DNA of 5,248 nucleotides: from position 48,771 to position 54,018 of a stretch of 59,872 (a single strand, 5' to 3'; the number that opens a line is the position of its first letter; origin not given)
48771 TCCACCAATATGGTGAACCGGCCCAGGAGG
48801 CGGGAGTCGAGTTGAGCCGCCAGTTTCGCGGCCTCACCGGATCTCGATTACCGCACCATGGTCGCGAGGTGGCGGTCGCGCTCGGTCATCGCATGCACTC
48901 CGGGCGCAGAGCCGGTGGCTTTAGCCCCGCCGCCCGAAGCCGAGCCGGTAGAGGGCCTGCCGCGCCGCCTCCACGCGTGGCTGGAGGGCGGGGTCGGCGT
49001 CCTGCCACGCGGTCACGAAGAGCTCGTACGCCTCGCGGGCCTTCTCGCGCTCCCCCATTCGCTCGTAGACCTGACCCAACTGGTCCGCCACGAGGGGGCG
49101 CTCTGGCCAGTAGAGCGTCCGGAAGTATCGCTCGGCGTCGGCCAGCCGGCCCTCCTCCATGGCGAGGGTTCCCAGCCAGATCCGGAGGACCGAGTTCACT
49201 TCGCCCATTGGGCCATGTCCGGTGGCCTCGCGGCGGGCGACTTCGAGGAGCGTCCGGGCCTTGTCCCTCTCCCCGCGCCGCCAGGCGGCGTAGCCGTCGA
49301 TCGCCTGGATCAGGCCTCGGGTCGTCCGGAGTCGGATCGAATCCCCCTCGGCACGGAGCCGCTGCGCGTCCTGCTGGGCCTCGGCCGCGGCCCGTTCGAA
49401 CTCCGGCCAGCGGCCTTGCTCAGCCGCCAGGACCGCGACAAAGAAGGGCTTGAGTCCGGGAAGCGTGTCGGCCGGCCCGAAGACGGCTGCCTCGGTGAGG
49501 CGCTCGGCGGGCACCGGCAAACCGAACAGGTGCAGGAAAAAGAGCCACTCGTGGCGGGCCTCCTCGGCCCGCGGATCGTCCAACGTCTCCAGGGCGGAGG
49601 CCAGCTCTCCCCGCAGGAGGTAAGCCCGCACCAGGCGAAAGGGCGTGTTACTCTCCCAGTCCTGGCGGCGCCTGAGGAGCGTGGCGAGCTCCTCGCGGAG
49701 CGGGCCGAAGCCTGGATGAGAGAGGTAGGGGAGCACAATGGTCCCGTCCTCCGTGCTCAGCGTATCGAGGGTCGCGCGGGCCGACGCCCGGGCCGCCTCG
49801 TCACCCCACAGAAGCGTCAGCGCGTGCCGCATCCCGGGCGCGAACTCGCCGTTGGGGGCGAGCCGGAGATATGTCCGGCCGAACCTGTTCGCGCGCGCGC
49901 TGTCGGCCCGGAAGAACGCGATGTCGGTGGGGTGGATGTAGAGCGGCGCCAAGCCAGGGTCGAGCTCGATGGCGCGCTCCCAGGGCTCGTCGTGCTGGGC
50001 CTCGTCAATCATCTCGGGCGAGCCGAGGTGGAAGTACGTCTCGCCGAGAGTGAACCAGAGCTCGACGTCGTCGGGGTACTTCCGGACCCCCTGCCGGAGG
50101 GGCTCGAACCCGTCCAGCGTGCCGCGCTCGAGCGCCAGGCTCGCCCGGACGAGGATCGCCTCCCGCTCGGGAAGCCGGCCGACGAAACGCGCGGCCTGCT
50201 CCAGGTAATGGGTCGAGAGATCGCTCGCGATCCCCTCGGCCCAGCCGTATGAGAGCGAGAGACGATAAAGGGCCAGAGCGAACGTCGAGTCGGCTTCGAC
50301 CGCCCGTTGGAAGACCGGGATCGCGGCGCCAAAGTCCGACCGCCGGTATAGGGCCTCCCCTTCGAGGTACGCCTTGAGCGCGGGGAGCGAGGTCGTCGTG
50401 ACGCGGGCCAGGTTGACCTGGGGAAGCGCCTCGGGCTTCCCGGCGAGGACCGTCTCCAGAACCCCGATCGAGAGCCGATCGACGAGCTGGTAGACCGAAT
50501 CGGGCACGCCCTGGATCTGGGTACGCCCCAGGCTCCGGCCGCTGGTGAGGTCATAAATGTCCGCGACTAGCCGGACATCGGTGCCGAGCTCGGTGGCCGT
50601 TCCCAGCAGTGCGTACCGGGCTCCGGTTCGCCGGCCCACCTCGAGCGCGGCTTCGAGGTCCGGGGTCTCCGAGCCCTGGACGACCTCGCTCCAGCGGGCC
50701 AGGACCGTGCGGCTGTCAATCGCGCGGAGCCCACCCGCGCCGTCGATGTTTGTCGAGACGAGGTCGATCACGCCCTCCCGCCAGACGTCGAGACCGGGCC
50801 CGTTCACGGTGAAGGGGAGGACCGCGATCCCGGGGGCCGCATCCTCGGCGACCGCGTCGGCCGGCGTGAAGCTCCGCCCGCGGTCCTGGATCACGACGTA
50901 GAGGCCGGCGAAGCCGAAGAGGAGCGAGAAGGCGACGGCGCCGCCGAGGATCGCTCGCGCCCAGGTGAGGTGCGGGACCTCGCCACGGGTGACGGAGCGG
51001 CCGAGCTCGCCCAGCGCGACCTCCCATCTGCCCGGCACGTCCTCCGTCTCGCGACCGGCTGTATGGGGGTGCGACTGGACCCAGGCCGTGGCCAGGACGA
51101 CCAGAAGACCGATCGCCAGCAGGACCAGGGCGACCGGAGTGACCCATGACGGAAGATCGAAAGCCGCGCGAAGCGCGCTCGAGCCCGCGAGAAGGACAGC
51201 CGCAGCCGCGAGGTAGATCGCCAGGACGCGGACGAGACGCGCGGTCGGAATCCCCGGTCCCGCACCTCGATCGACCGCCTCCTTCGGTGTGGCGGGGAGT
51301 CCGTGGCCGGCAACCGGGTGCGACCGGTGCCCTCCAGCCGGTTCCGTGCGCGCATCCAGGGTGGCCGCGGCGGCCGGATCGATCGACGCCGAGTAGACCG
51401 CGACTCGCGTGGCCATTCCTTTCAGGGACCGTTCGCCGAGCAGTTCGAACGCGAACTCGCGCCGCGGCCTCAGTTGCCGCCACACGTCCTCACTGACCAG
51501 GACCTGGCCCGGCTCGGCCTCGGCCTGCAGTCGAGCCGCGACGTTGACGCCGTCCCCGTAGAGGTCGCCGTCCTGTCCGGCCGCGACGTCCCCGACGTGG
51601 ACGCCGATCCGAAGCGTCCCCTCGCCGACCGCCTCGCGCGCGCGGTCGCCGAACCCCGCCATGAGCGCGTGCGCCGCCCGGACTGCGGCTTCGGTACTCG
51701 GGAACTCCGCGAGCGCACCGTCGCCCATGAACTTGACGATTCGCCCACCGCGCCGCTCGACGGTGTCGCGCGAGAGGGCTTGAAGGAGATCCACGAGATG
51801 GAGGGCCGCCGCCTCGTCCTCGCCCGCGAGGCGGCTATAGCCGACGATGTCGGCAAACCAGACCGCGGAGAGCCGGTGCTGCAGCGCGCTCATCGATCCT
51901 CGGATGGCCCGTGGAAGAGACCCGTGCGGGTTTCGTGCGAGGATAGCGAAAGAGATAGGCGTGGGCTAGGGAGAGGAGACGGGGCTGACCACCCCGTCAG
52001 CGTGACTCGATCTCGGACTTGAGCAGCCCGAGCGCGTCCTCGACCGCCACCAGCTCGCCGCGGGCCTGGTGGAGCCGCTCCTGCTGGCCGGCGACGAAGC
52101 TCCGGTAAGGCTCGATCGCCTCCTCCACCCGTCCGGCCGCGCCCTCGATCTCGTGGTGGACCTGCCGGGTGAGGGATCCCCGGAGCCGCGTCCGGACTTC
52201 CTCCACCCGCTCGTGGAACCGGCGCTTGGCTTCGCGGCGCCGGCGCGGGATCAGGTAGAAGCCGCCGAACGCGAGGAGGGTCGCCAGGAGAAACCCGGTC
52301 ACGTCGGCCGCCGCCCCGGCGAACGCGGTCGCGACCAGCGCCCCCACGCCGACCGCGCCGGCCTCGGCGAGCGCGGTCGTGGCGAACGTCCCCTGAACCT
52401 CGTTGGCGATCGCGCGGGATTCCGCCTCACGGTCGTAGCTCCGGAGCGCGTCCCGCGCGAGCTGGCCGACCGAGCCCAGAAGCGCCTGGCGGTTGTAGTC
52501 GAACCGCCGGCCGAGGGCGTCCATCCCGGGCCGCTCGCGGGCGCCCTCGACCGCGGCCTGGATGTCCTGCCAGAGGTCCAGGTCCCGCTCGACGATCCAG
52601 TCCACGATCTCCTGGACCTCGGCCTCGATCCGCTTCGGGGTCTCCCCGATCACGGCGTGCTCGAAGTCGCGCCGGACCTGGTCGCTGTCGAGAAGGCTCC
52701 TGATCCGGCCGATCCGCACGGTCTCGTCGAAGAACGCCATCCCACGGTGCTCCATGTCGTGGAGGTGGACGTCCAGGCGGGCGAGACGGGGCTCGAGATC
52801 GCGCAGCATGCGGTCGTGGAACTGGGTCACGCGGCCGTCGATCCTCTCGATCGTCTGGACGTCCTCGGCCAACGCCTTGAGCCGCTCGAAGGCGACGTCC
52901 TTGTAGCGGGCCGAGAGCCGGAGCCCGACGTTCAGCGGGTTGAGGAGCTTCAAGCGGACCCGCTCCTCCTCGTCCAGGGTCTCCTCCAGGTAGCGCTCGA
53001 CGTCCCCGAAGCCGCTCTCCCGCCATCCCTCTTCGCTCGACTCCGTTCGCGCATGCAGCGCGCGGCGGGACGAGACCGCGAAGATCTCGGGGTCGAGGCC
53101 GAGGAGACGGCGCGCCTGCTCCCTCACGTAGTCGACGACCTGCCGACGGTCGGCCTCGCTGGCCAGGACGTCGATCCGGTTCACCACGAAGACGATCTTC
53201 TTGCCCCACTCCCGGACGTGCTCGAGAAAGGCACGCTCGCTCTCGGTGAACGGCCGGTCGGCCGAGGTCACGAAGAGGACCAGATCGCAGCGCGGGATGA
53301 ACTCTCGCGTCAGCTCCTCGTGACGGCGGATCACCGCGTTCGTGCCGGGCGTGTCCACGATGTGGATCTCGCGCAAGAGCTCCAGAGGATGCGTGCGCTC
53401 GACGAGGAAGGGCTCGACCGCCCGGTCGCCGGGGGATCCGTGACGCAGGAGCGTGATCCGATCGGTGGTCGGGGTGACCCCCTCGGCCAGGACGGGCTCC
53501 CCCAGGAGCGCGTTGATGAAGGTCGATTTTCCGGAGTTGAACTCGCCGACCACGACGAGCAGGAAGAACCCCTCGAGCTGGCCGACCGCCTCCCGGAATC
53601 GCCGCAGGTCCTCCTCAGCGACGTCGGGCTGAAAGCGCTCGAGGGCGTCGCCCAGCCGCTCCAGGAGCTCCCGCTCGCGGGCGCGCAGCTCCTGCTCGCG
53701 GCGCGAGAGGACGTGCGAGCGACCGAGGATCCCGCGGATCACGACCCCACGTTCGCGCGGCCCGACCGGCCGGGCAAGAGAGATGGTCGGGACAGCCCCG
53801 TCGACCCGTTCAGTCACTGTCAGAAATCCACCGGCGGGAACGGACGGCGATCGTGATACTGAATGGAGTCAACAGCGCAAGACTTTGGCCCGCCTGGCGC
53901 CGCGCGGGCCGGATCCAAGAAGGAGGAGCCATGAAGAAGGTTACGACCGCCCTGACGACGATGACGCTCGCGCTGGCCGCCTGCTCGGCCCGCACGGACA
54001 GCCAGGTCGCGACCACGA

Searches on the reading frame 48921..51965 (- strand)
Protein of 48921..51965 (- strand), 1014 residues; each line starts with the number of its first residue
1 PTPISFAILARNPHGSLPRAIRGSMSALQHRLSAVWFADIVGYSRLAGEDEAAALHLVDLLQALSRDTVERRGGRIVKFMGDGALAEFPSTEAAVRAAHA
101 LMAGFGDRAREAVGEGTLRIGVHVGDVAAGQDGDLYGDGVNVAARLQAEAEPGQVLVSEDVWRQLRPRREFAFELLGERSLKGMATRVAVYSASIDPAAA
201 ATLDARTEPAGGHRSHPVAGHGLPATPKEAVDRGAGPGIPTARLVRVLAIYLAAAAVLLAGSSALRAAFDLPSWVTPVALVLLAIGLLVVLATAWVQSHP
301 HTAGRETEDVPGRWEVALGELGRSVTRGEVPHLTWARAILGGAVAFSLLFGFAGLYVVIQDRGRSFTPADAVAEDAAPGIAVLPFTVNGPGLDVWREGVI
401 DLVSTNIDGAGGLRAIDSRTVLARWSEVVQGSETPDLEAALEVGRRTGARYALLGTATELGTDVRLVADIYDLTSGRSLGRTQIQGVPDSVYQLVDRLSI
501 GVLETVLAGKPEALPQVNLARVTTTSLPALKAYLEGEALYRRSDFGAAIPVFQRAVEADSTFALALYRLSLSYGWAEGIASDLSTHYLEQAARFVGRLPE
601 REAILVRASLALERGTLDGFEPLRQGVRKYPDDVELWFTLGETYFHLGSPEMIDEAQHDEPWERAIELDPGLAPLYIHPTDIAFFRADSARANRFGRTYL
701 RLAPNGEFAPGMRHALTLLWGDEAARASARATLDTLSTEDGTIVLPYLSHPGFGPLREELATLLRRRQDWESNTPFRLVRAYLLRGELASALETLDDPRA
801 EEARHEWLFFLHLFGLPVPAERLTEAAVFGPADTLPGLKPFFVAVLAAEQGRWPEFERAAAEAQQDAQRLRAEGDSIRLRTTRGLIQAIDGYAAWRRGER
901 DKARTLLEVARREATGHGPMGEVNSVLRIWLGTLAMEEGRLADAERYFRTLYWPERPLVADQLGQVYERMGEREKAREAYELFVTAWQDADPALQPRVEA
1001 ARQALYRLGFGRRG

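Call 73: search_protein_families(library=pfam, proteins=[window:48921-51965:-], max_evalue=0.00001)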
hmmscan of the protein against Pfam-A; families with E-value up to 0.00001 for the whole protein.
window:48921-51965:- (1014 aa): 6 families
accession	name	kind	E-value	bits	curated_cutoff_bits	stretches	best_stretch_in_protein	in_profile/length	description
PF00211.25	Guanylate_cyc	-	9.5e-15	55.1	21.9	1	34-184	10-173/183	Adenylate and Guanylate cyclase catalytic domain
PF07719.23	TPR_2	-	1.4e-11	44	27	0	961-981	5-25/34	Tetratricopeptide repeat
PF00515.34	TPR_1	-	1.1e-07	31.8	27.8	0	963-981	7-25/34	Tetratricopeptide repeat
PF13181.12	TPR_8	-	1.8e-07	31.2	25.7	0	962-983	6-27/34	Tetratricopeptide repeat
PF13431.12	TPR_17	-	2.2e-07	31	24.4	0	625-652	4-31/34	Tetratricopeptide repeat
PF13414.12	TPR_11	-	8.1e-06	25.9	26.8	0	536-573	1-38/42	TPR repeat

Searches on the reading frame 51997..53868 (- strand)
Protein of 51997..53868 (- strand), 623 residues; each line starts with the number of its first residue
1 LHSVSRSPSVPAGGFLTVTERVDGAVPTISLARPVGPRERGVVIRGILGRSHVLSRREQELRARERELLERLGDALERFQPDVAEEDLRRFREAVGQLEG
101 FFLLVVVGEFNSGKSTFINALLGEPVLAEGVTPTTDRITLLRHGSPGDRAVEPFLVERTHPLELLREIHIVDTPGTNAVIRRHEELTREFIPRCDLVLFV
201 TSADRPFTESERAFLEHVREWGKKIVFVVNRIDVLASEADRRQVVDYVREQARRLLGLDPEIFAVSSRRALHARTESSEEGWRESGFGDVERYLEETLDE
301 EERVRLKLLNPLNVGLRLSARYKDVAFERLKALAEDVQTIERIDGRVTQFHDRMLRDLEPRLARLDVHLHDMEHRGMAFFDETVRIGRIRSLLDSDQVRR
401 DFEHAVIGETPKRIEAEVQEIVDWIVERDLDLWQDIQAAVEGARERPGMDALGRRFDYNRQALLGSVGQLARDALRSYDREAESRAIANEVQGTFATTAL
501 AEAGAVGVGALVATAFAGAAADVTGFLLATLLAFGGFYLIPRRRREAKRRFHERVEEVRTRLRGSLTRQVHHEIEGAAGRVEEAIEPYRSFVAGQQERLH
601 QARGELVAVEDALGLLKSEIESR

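Call 73: search_protein_families(library=pfam, proteins=[window:51997-53868:-], max_evalue=0.00001)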
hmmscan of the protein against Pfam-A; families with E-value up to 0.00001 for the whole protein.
window:51997-53868:- (623 aa): 4 families
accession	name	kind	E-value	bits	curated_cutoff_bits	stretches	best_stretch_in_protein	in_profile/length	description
PF00350.29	Dynamin_N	-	1.3e-26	94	27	2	165-231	100-166/168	Dynamin family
PF01926.29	MMR_HSR1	-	1.9e-13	50.9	21.9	1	105-231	3-113/113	50S ribosome-binding GTPase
PF00009.33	GTP_EFTU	-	5.7e-08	33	26.5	1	166-261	69-159/188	Elongation factor Tu GTP binding domain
PF02421.24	FeoB_N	-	5.7e-06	26.4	27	0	166-238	47-121/156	Ferrous iron transport protein B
